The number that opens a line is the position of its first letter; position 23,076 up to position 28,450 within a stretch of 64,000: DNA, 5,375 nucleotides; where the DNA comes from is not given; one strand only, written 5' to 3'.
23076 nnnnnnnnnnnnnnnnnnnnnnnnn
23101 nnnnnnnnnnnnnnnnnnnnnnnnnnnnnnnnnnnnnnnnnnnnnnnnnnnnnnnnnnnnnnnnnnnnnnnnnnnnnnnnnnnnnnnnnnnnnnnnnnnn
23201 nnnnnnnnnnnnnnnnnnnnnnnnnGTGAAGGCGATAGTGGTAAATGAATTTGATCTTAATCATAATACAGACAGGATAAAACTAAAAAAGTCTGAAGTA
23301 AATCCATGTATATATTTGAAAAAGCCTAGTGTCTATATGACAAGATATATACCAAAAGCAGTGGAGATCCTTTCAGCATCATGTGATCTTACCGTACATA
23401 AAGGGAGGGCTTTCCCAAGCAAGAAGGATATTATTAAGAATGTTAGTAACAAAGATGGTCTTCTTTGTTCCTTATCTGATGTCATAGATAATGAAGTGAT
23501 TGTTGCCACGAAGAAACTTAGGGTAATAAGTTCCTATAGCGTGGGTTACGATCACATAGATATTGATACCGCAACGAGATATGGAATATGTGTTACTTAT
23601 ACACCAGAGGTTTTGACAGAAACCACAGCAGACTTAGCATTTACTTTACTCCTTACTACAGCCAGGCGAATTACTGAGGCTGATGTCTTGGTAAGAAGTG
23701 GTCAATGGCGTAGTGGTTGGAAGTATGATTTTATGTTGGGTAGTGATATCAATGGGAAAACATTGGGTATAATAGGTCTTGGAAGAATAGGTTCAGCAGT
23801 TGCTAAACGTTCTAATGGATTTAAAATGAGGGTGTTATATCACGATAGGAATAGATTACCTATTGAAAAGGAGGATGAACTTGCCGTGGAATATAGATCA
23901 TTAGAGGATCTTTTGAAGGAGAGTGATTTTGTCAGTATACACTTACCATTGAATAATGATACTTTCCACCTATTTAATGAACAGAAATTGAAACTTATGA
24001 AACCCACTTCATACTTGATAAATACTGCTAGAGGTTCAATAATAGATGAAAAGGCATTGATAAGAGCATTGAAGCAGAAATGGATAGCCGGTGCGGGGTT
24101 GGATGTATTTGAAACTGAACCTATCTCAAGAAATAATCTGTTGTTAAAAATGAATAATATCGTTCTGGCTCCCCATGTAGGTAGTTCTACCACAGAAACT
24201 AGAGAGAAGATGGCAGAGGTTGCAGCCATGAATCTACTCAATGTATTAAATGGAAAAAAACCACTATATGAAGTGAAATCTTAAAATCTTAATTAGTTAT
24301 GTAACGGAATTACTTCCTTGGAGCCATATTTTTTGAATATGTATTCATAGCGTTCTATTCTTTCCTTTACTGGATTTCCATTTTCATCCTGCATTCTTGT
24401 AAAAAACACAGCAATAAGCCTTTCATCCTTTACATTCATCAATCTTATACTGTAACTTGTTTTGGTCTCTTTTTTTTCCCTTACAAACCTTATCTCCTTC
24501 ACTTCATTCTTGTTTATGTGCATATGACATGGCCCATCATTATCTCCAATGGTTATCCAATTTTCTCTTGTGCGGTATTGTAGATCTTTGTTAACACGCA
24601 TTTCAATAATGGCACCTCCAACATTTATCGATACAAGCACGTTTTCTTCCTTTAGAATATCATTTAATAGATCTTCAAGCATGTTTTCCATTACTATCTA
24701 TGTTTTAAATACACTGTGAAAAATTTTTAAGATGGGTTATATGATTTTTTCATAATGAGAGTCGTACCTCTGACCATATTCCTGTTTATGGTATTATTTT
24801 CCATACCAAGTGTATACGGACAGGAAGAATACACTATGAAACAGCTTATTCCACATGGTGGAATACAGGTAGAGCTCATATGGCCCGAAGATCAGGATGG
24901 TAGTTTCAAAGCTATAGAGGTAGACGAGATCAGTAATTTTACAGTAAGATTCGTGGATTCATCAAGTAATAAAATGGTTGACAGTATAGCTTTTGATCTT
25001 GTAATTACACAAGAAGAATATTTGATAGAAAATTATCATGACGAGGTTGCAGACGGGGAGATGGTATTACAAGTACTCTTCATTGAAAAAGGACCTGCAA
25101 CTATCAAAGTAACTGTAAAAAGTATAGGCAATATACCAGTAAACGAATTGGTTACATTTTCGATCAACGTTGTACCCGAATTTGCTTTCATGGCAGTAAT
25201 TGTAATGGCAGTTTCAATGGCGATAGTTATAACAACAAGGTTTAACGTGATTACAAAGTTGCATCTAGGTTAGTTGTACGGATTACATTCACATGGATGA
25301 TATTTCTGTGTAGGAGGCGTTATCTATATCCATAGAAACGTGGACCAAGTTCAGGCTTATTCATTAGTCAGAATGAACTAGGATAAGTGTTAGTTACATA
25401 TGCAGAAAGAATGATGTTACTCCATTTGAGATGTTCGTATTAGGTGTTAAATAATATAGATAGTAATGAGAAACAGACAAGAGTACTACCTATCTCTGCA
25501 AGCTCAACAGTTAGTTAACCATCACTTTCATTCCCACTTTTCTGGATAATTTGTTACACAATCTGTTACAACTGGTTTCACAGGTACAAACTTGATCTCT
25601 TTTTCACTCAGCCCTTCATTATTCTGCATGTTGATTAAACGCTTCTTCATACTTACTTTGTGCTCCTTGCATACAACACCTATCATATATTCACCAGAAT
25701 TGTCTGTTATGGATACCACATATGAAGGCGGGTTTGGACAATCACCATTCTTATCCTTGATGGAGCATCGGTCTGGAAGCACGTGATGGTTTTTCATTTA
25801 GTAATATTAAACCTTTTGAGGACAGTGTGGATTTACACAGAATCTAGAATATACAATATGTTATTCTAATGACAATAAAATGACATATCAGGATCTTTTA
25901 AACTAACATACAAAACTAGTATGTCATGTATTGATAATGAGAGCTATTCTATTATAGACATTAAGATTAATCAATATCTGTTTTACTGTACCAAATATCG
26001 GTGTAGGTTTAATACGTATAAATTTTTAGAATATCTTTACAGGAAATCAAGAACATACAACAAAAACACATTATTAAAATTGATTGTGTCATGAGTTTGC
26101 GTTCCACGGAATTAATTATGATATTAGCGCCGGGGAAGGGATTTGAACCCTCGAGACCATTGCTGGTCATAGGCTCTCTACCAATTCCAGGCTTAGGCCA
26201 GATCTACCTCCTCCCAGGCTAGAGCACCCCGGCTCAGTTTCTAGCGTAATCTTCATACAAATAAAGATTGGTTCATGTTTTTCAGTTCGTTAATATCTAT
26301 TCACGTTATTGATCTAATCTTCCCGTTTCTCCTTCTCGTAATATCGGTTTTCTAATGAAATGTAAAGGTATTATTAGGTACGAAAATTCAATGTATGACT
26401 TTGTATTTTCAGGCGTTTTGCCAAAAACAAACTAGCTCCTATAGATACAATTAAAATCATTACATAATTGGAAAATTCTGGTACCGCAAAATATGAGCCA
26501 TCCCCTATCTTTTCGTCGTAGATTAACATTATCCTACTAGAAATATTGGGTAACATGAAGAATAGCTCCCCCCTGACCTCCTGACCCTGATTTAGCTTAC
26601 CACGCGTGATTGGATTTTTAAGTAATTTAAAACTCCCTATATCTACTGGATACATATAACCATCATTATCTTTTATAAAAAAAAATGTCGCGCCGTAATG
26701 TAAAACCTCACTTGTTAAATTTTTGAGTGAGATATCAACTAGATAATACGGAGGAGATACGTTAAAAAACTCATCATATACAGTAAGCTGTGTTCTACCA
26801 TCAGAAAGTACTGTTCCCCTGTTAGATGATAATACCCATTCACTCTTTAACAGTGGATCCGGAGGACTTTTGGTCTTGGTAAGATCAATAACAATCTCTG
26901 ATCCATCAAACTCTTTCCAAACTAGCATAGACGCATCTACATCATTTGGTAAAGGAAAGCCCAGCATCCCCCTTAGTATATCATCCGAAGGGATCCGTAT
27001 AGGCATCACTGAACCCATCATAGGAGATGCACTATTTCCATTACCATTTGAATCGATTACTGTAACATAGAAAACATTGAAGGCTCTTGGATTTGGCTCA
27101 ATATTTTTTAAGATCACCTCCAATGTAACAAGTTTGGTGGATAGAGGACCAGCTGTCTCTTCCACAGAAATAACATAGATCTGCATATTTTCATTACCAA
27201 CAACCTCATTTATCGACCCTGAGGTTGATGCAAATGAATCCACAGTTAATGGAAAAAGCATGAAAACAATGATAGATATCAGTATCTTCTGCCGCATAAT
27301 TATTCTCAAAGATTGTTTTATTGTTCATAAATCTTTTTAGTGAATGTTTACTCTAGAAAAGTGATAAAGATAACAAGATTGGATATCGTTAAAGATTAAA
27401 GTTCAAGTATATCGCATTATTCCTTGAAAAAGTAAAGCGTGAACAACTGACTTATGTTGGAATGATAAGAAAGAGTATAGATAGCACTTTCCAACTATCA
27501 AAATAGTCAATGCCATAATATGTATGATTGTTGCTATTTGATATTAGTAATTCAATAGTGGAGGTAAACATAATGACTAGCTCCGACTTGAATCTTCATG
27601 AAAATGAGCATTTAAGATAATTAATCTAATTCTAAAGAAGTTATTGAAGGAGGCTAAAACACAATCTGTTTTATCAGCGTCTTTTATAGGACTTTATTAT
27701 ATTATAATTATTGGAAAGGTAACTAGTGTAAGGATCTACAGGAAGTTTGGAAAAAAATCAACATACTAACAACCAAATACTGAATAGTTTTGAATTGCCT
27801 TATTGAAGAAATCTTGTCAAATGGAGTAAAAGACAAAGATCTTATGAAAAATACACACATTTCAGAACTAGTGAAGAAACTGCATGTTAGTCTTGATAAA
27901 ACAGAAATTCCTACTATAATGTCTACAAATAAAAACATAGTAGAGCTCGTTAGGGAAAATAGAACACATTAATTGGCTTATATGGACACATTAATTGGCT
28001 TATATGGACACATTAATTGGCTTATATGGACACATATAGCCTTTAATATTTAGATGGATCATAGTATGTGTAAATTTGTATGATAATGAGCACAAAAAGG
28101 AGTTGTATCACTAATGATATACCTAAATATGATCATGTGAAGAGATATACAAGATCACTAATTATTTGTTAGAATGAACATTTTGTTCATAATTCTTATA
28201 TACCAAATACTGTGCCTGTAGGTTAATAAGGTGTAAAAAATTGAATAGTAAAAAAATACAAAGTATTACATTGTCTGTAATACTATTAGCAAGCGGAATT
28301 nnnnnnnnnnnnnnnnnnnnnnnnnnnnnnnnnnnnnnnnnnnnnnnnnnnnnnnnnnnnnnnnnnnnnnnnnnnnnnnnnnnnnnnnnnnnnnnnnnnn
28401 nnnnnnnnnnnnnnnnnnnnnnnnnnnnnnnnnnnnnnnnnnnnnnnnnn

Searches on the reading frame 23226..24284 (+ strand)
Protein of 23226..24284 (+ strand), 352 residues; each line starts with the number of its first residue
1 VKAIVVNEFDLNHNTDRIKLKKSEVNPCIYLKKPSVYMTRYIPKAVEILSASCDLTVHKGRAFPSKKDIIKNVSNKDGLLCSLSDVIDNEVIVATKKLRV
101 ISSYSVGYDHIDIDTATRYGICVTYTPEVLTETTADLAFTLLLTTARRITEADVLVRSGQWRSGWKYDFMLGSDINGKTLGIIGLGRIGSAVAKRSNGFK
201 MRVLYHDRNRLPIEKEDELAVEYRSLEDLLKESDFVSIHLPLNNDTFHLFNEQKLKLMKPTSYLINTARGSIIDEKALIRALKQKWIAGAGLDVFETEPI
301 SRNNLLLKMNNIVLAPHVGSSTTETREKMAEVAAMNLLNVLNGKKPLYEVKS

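Call 7: search_protein_families(library=pfam, proteins=[window:23226-24284:+], max_evalue=0.01)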
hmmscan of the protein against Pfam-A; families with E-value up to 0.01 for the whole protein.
window:23226-24284:+ (352 aa): 3 families
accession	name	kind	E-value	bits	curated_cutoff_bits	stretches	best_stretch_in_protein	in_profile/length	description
PF02826.25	2-Hacid_dh_C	-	1.4e-66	223.7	25.1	1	139-319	1-178/178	D-isomer specific 2-hydroxyacid dehydrogenase, NAD binding domain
PF00389.36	2-Hacid_dh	-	3.8e-29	101.5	24.6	1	42-350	8-133/134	D-isomer specific 2-hydroxyacid dehydrogenase, catalytic domain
PF03446.21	NAD_binding_2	-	4e-05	24.1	21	1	180-287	2-112/161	NAD binding domain of 6-phosphogluconate dehydrogenase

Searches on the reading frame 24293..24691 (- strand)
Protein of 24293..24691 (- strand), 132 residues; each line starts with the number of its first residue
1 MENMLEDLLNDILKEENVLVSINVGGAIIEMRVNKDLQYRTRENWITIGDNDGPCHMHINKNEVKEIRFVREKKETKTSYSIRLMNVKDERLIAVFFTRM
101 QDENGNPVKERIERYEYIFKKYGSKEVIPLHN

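Call 7: search_protein_families(library=pfam, proteins=[window:24293-24691:-], max_evalue=0.01)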
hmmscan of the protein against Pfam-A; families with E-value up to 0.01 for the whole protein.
window:24293-24691:- (132 aa): 5 families
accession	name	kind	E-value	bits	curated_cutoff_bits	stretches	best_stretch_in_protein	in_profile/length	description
PF06228.19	ChuX_HutX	-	1.2e-06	28.9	25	1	5-115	28-131/134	Haem utilisation ChuX/HutX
PF24724.1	DUF7676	-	6.4e-05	22.9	27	0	70-99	107-138/166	Family of unknown function (DUF7676)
PF05171.18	HemS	-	0.0012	19.2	24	1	3-103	21-118/128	Haemin-degrading HemS.ChuX domain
PF22684.2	LFE_1968-like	-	0.0013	19.5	27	1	6-95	2-87/123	LFE_1968-like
PF16141.11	GH18_BT1044-like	-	0.0071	16.1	28.7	1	59-90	75-106/325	Glycoside hydrolase family 18, BT1044-like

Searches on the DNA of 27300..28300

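Call 56: search_rna_families(source=window, start=27300, end=28300, threshold=evalue, max_evalue=1)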
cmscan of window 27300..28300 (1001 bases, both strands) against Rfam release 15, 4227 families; matches with E-value up to 1: 1.
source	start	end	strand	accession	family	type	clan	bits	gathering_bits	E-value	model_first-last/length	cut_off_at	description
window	28075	28151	+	RF01625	ceN28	Gene; snRNA; snoRNA; CD-box;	-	18.6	70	0.57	1-88/88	no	Caenorhabditis snoRNA ceN28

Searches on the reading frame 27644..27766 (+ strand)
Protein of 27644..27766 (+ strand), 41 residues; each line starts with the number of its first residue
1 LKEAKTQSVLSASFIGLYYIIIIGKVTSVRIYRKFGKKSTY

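Call 63: find_encoding_contigs(protein=window:27644-27766:+, flank=1500, max_places=10)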
Protein seq(41 aa) (41 aa): no gene with exactly this product is on record in the collection.

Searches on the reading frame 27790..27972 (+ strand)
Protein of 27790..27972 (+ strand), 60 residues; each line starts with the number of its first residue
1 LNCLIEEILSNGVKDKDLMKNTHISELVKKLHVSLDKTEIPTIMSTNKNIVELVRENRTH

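Call 7: search_protein_families(library=pfam, proteins=[window:27790-27972:+], max_evalue=0.01)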
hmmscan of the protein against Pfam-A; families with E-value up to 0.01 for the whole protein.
window:27790-27972:+ (60 aa): 0 families

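Call 36: search_protein_families(library=pfam, proteins=[window:27790-27972:+], max_evalue=1)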
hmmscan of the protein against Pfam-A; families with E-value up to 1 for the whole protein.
window:27790-27972:+ (60 aa): 0 families

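Call 39: find_homologous_proteins(query=window:27790-27972:+, max_evalue=0.01)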
Query window:27790-27972:+ (60 aa): 3 proteins with E <= 0.01 among 3 candidates.
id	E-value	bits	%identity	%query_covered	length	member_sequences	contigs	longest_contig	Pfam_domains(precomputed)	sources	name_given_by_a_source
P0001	6.9e-30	118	100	100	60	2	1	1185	-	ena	-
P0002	4.7e-27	110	97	100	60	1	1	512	-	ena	-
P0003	7.4e-27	109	95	100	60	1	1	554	-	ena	-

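Call 40: find_encoding_contigs(protein=P0001, flank=2000, max_places=10)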
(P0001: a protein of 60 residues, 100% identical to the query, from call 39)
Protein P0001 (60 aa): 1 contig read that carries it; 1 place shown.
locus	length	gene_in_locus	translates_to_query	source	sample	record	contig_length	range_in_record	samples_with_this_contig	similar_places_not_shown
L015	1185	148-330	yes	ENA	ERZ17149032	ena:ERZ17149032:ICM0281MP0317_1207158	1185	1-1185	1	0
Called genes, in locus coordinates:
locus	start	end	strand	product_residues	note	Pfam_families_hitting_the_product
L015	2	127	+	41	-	?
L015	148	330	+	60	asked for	-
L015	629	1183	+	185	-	?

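Call 41: find_encoding_contigs(protein=P0002, flank=2000, max_places=10)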
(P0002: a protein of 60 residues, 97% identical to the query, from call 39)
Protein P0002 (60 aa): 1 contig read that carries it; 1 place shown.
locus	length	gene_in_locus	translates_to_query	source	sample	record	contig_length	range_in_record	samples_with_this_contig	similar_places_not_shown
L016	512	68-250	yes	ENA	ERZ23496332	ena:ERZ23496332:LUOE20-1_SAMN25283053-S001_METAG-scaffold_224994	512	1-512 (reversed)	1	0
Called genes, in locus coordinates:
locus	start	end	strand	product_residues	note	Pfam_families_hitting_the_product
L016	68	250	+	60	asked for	-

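Call 42: find_encoding_contigs(protein=P0003, flank=2000, max_places=10)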
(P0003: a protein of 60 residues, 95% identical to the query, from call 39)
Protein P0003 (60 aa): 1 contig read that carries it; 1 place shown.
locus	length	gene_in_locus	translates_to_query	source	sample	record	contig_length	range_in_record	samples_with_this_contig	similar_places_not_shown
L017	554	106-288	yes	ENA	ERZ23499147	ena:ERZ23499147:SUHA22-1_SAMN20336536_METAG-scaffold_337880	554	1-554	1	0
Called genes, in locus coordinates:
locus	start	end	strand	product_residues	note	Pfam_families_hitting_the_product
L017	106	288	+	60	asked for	-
